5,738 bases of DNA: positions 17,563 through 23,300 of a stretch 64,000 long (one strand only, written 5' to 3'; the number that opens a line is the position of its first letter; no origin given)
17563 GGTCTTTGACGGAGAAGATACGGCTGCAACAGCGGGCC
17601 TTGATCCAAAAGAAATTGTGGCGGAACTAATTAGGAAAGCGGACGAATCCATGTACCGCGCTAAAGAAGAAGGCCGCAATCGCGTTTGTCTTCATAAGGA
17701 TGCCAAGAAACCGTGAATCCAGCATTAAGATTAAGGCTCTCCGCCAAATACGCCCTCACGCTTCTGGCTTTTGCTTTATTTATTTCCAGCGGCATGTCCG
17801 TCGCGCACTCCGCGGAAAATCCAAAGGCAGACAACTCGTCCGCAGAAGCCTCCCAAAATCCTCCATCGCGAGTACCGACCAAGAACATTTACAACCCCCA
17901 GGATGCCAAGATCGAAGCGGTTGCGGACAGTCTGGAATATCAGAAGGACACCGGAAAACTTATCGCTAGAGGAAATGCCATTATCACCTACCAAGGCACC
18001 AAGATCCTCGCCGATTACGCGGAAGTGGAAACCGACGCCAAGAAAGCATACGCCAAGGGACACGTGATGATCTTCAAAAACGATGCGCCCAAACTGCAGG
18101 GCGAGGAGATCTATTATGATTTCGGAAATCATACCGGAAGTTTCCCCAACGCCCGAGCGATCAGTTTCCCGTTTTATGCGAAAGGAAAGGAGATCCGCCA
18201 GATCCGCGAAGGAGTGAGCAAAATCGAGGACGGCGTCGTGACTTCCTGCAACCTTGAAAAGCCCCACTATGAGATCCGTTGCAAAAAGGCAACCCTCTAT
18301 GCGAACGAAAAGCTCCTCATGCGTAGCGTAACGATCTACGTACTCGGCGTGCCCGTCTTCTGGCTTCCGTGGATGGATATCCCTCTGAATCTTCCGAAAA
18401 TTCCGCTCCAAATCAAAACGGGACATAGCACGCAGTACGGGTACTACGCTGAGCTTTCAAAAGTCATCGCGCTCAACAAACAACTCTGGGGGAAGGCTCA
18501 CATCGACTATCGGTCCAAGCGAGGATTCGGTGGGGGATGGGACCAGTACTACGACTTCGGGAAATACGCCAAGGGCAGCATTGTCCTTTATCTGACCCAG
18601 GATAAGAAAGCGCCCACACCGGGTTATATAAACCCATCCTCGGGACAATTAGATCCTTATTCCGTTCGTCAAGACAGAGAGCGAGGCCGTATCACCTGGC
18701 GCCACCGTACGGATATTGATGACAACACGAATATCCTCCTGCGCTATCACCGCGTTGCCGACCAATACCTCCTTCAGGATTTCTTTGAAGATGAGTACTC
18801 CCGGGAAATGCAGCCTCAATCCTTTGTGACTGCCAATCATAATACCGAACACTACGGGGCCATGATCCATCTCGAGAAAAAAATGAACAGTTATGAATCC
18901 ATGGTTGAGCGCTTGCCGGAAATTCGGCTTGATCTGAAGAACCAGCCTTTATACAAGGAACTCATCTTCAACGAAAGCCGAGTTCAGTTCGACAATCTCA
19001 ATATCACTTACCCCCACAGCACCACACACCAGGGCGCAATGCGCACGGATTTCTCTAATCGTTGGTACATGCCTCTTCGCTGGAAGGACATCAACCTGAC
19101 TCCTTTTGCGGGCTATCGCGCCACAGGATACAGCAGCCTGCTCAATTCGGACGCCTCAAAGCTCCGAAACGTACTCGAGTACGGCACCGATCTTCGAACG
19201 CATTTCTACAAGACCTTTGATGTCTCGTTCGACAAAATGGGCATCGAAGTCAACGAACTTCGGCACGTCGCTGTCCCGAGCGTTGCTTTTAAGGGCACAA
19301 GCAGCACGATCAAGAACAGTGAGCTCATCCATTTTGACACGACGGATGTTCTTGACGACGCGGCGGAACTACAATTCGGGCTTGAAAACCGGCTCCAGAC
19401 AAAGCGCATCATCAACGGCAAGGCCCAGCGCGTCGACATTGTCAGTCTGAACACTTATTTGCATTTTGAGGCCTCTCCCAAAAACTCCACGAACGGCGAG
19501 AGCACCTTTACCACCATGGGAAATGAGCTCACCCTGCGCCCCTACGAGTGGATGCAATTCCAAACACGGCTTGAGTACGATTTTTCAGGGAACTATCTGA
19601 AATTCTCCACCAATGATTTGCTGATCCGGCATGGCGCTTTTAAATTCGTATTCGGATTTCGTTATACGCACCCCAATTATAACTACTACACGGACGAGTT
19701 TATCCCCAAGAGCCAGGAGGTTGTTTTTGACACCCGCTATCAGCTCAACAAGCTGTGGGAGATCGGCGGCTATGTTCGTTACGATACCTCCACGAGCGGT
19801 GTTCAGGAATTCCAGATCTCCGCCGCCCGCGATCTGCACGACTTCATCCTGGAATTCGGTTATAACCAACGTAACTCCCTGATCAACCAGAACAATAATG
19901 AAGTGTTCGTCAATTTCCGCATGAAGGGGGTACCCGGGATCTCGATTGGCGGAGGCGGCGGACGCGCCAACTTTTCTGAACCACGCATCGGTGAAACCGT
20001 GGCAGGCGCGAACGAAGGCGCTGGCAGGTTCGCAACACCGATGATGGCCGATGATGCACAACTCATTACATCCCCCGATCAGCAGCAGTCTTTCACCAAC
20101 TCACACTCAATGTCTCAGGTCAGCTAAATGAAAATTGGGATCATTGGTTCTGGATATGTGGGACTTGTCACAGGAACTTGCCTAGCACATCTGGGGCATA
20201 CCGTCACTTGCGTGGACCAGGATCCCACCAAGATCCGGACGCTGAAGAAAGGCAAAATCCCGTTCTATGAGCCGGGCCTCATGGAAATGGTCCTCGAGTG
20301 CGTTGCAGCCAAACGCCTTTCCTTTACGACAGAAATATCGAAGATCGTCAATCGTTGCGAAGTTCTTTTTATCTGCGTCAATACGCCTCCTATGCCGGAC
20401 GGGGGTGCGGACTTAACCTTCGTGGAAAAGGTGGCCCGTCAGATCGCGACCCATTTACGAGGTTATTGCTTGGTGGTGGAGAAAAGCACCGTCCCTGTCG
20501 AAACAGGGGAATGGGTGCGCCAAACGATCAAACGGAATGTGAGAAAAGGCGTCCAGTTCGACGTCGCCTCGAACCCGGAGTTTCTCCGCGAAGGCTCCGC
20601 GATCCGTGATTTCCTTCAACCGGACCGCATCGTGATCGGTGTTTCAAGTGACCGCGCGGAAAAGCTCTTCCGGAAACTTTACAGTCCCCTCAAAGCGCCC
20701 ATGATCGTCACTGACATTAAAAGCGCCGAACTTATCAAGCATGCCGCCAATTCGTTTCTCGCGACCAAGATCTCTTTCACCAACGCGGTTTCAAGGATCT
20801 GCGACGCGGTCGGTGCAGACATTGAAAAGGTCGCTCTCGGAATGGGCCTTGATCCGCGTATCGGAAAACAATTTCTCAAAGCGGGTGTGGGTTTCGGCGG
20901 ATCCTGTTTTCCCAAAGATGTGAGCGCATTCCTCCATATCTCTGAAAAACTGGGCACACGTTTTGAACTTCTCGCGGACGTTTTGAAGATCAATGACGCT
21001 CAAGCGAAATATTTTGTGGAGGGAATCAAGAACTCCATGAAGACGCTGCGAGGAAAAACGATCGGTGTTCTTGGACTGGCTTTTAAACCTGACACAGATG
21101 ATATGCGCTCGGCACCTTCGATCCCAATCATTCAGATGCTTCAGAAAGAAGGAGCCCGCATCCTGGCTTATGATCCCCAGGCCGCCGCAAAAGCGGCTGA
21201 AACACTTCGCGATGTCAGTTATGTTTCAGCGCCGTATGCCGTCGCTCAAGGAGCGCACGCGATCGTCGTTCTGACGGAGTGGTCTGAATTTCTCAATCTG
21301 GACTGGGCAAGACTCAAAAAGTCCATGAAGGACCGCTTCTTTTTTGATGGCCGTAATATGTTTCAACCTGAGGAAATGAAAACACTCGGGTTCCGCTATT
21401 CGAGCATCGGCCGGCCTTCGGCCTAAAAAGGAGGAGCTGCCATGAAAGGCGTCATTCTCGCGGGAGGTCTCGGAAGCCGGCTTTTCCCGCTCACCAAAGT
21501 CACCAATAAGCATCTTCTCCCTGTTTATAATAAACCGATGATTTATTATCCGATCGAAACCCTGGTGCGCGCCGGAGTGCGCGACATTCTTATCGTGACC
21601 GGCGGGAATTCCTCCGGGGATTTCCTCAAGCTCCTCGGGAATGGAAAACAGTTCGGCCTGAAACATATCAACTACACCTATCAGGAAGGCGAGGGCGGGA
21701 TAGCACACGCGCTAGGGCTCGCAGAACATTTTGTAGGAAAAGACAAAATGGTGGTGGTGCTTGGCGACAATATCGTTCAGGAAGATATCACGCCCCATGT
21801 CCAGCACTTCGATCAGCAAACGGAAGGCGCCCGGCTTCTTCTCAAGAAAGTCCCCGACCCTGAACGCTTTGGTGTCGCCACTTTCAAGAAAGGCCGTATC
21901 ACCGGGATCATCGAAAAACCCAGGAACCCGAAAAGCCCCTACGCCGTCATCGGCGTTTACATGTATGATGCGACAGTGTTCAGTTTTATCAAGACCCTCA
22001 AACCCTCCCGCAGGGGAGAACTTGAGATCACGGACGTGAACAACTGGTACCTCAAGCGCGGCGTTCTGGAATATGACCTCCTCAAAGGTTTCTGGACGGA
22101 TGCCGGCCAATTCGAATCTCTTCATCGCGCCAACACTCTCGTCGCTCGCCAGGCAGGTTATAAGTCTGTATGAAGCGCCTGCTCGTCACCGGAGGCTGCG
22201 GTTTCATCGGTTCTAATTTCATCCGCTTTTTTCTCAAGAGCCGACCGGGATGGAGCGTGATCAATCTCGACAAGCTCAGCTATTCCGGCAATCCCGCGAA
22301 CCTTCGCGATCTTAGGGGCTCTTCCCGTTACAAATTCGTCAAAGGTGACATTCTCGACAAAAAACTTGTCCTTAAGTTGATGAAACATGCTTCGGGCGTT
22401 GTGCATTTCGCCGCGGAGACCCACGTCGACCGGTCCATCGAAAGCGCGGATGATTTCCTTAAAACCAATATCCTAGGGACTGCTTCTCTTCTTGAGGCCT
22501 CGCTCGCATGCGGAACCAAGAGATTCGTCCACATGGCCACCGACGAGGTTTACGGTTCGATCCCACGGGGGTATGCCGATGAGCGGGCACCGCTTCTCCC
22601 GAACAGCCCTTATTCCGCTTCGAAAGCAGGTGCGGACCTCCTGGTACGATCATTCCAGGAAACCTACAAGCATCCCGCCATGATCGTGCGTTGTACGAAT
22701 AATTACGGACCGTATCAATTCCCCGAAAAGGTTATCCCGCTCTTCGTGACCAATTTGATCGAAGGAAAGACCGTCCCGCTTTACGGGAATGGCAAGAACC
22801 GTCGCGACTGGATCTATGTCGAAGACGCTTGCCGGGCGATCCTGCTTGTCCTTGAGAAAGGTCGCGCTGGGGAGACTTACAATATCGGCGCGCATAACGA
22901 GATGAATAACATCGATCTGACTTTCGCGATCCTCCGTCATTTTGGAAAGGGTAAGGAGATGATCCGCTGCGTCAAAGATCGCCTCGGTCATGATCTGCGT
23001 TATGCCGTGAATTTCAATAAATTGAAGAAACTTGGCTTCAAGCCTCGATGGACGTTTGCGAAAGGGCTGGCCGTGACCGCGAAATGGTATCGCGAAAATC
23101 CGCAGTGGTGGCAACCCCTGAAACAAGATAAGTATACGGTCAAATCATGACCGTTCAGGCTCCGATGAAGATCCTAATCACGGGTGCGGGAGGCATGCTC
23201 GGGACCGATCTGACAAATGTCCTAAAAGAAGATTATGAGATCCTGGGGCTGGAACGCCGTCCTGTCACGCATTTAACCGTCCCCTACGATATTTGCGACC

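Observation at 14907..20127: Two tandem, overlapping GGDEF cyclases translationally coupled to lptD and the sugar-nucleotide operon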

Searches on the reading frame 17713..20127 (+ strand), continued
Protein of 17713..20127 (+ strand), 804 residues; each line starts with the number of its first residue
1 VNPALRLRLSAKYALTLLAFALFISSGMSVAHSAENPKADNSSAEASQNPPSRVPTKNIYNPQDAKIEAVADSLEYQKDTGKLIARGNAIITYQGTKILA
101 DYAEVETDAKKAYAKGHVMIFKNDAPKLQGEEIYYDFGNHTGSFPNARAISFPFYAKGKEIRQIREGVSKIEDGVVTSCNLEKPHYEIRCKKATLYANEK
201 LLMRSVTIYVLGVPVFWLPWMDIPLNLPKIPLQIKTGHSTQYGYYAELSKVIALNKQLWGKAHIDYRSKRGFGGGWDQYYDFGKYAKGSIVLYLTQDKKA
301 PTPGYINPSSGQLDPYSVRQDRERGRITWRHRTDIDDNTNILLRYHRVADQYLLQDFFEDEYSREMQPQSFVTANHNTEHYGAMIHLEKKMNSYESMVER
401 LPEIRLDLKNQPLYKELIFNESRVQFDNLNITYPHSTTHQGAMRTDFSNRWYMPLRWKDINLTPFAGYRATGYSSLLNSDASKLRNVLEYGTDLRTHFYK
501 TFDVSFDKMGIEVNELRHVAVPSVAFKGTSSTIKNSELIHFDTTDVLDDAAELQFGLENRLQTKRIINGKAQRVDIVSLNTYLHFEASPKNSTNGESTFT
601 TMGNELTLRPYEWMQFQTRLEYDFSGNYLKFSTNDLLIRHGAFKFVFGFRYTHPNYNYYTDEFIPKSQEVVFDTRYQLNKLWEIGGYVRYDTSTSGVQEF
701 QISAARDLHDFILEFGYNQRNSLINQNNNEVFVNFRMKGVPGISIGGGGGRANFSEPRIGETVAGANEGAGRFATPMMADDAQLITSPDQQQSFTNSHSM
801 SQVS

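Call 42: fold_search(model_id=the predicted structure, library=pdb)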
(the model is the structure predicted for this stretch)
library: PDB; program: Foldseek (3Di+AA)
matches with E <= 10: 793; with E <= 0.001: 149
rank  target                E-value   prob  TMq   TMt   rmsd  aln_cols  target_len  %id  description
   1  8h1r_D                9.4e-32  1.00  0.54  0.55   8.2       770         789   12  Crystal structure of LptDE-YifL complex (released 2023-10-25)
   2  8h1s_A                1.7e-31  1.00  0.52  0.51   9.7       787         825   13  Crystal structure of apo-LptDE complex (released 2023-10-11)
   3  5iv9_A                2.1e-31  1.00  0.55  0.58   8.1       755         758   15  The LPS Transporter LptDE from Klebsiella pneumoniae, full-length (released 2016-05-18)
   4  8h1s_C                2.7e-31  1.00  0.56  0.54   8.2       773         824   12  Crystal structure of apo-LptDE complex (released 2023-10-11)
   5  9kn3_A                6.4e-30  1.00  0.58  0.61   7.3       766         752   14  Cryo-EM structure of LptDEM complex from Escherichia coli (released 2025-07-23)
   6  9a39_MODEL_1_A        8.8e-30  1.00  0.63  0.65  15.4       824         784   13  Model of E. coli LptD by in-cell photo-crosslinking MS and deep learning (released 2023-02-24)
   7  8h1r_A                1.4e-29  1.00  0.54  0.59   8.2       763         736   12  Crystal structure of LptDE-YifL complex (released 2023-10-25)
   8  4q35_A                3.8e-29  1.00  0.61  0.64   7.9       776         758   13  Structure of a membrane protein (released 2014-06-25)
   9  9ia0_A                4.8e-29  1.00  0.58  0.62   7.6       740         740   14  LpDE from Escherichia coli (released 2025-12-10)
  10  7omm_A                1.2e-28  1.00  0.57  0.64   7.5       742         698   14  Cryo-EM structure of N. gonorhoeae LptDE in complex with ProMacrobodies (MBPs have not been built de novo) (released 2022-05-04)
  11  9fz5_A                3.4e-28  1.00  0.54  0.57   8.1       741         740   13  Cryo-EM structure of LptDE-YedD complex from Escherichia Coli (released 2025-04-09)
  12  9rps_A                1.4e-27  1.00  0.58  0.62   7.2       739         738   13  Cryo-EM structure of Shigella flexneri LptDE in complex with RTP45 superinfection exclusion protein from RTP bacteriop (released 2025-12-10)
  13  9rpr_A                5.4e-27  1.00  0.56  0.61   7.6       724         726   14  Cryo-EM structure of LptDEM complex containing Shigella flexneri LptE and endogenous E. coli LptD and LptM (released 2025-12-10)
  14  9ia5_A                9.3e-27  1.00  0.56  0.61   7.5       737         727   13  LpDEM from Escherichia coli (released 2025-12-10)
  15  9ia2_A                1.5e-25  1.00  0.53  0.59   7.7       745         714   13  LpDEM from Escherichia coli (released 2025-12-10)
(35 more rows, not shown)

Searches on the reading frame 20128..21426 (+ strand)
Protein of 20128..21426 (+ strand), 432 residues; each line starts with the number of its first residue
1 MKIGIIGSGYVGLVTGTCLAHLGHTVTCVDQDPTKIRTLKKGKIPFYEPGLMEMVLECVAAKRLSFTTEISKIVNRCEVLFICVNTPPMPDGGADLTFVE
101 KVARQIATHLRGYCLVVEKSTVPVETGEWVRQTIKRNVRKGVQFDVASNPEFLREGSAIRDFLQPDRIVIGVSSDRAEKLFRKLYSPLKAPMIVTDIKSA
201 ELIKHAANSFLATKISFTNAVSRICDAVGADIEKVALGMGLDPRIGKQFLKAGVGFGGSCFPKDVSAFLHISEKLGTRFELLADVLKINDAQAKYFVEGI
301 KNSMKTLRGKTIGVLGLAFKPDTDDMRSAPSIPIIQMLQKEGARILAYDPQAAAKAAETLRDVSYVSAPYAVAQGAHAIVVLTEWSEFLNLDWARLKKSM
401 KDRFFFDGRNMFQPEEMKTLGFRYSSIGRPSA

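Call 3: search_protein_families(library=pfam, proteins=[window:20128-21426:+])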
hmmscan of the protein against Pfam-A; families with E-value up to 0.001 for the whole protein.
window:20128-21426:+ (432 aa): 7 families
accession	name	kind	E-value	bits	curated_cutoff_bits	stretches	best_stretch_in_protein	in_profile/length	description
PF03721.20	UDPG_MGDP_dh_N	-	1.8e-68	230.2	27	1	1-183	1-186/187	UDP-glucose/GDP-mannose dehydrogenase family, NAD binding domain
PF00984.24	UDPG_MGDP_dh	-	6e-35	119.7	25.4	1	198-290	1-93/94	UDP-glucose/GDP-mannose dehydrogenase family, central domain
PF03720.21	UDPG_MGDP_dh_C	-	9.5e-35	119.5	30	1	313-414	1-103/103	UDP-glucose/GDP-mannose dehydrogenase family, UDP binding domain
PF02558.23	ApbA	-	6.6e-06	26.3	22.2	1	3-85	1-75/150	Ketopantoate reductase PanE/ApbA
PF03807.23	F420_oxidored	-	1.4e-05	26.1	21.6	0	2-89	1-72/94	NADP oxidoreductase coenzyme F420-dependent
PF03446.21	NAD_binding_2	-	0.00039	20.9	21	0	2-135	1-108/161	NAD binding domain of 6-phosphogluconate dehydrogenase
PF00070.33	Pyr_redox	-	0.00077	20.4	22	0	2-33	1-32/82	Pyridine nucleotide-disulphide oxidoreductase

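Call 26: search_protein_families(library=ncbifam, proteins=[window:20128-21426:+], max_evalue=0.00001)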
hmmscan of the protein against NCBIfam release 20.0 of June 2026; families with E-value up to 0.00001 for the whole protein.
window:20128-21426:+ (432 aa): 7 families
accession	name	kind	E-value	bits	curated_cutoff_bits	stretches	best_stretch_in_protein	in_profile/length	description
NF047673.2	TeichurnBiosyTuaD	equivalog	2e-160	534.7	700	1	2-431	3-433/439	UDP-glucose 6-dehydrogenase TuaD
TIGR03026.1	NDP-sugDHase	subfamily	7.3e-141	469.6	189.8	1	1-410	1-413/413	nucleotide sugar dehydrogenase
NF041297.1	UDPGDh_AglM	equivalog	8.5e-115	384.1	670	1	1-416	1-421/429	UDP-glucose 6-dehydrogenase AglM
NF040825.1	UDPMaNacDH_Arch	equivalog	2.3e-55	188.2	750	1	1-429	1-415/418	UDP-N-acetyl-D-mannosamine dehydrogenase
NF008286.0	PRK11064.1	equivalog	6.5e-49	166.6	459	1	2-399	5-410/420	UDP-N-acetyl-D-mannosamine dehydrogenase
NF011631.0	PRK15057.1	equivalog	2.7e-37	128.8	757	1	1-351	1-338/388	UDP-glucose 6-dehydrogenase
NF011729.0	PRK15182.1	equivalog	3.3e-19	69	592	1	2-403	8-406/425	Vi polysaccharide biosynthesis UDP-N-acetylglucosamine C-6 dehydrogenase TviB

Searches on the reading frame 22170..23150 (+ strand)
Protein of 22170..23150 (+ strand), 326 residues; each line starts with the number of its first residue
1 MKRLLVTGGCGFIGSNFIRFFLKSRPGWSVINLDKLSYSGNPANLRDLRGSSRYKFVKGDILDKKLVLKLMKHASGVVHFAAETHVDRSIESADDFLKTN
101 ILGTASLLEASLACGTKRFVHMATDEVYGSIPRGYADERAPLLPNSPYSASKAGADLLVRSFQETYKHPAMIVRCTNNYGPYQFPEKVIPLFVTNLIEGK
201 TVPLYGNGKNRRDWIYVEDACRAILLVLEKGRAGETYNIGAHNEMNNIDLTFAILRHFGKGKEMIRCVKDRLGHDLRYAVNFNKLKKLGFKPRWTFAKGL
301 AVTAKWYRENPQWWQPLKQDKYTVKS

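Call 3: search_protein_families(library=pfam, proteins=[window:22170-23150:+])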
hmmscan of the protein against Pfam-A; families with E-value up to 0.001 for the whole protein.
window:22170-23150:+ (326 aa): 7 families
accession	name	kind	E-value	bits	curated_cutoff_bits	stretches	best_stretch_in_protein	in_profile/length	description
PF16363.11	GDP_Man_Dehyd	-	4.6e-73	247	27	1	5-301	1-330/332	GDP-mannose 4,6 dehydratase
PF01370.27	Epimerase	-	6e-67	226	20.9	1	5-240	2-240/240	NAD dependent epimerase/dehydratase family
PF01073.25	3Beta_HSD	-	1.8e-23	83.4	22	1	5-228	1-229/280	3-beta hydroxysteroid dehydrogenase/isomerase family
PF02719.21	Polysacc_synt_2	-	2.2e-19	70.2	20.2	1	4-262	1-251/293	Polysaccharide biosynthesis protein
PF04321.23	RmlD_sub_bind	-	2.4e-13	50.2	27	1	3-269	2-242/287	RmlD substrate binding domain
PF07993.18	NAD_binding_4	-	1.5e-12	47.6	20.1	1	6-177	1-206/258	Male sterility protein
PF13460.12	NAD_binding_10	-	1.9e-05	25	27.2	1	9-160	2-132/184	NAD(P)H-binding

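Call 26: search_protein_families(library=ncbifam, proteins=[window:22170-23150:+], max_evalue=0.00001)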
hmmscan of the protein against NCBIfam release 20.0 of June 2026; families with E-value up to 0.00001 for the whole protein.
window:22170-23150:+ (326 aa): 27 families (the best 25 are shown)
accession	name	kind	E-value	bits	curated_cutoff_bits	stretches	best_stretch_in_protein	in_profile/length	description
TIGR01181.1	dTDP_gluc_dehyt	equivalog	1.1e-129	432.1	365.1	1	3-317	1-321/321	dTDP-glucose 4,6-dehydratase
NF007490.0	PRK10084.1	subfamily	2.4e-92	309.7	649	1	3-323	2-350/361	dTDP-glucose 4,6-dehydratase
NF007582.0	PRK10217.1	equivalog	4e-88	295.9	698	1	1-322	1-346/355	dTDP-glucose 4,6-dehydratase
TIGR04180.1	EDH_00030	hypoth_equivalog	4.9e-45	153.9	475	1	5-263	2-261/297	NAD-dependent 4,6-dehydratase LegB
TIGR01179.1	galE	equivalog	1e-30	106.7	262.3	1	3-180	1-178/332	UDP-glucose 4-epimerase GalE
TIGR02622.1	CDP_4_6_dhtase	equivalog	1.4e-24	86.9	278.45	1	2-309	5-332/352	CDP-glucose 4,6-dehydratase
TIGR02197.1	heptose_epim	equivalog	8.3e-24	84.3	274.6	1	4-264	1-265/316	ADP-glyceromanno-heptose 6-epimerase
NF011728.1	PRK15181.1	equivalog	9.7e-21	74.1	760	1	2-308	16-338/348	Vi polysaccharide biosynthesis UDP-N-acetylglucosaminuronic acid C-4 epimerase TviC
TIGR03466.1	HpnA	hypoth_equivalog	1.9e-19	69.7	367.65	1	3-243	2-232/327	hopanoid-associated sugar epimerase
NF007956.0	PRK10675.1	subfamily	1.4e-18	67.2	394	1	3-180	2-182/338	UDP-glucose 4-epimerase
TIGR01472.1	gmd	equivalog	5.4e-16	58.7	415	1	5-239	4-249/342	GDP-mannose 4,6-dehydratase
NF042422.1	oxyalk_red_OleD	equivalog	1.6e-15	57.3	580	1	3-234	2-221/329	2-alkyl-3-oxoalkanoate reductase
TIGR03589.1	PseB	equivalog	1.8e-15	56.7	407.75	1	2-258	5-244/324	UDP-N-acetylglucosamine 4,6-dehydratase (inverting)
NF047922.1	GDPFucSynFcl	equivalog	2.3e-14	53.6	500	1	93-310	74-304/308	GDP-L-fucose synthase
NF052578.1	StrlDmthSdmBMthl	equivalog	6.1e-14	52.5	600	1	5-257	4-243/328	sterol demethylase protein SdmB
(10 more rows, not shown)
